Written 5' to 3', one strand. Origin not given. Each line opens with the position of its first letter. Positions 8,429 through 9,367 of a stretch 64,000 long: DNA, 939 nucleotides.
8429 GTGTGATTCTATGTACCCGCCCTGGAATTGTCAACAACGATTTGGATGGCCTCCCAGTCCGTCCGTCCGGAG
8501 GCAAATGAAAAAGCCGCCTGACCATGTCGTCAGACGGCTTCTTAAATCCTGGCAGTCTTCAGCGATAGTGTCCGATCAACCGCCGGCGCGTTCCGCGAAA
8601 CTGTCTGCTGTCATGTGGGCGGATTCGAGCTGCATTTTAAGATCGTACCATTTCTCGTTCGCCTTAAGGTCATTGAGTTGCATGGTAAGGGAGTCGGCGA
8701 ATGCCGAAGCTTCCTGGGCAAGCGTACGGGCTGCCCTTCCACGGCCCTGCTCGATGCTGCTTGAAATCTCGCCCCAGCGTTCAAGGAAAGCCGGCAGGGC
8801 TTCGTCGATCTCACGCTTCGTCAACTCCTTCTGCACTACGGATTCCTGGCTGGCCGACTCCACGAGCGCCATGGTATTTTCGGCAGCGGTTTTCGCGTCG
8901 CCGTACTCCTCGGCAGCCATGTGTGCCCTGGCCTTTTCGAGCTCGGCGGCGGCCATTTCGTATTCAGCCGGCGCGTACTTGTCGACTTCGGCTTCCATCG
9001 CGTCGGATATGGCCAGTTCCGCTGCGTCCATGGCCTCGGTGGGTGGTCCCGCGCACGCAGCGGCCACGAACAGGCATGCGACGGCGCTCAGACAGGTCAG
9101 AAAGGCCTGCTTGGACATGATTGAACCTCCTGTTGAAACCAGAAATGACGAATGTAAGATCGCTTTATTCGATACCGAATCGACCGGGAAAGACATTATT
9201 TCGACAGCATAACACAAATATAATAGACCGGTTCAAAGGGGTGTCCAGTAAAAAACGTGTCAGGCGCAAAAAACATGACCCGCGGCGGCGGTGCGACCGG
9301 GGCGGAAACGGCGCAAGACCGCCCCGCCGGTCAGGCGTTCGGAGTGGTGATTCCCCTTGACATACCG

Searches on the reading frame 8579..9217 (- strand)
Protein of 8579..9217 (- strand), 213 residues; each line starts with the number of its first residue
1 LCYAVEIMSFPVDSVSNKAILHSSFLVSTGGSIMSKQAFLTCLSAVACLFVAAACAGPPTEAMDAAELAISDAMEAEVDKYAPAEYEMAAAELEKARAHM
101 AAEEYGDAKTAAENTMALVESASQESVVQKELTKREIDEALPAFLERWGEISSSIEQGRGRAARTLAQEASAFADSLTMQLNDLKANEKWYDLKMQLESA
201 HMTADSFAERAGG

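Call 8: search_protein_families(library=pfam, proteins=[window:8579-9217:-])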
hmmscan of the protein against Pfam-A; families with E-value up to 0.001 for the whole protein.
window:8579-9217:- (213 aa): 1 family
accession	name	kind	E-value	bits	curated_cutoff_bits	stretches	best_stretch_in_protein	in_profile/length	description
PF14346.11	DUF4398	-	0.00029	21.7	27.9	1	61-125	1-65/78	Domain of unknown function (DUF4398)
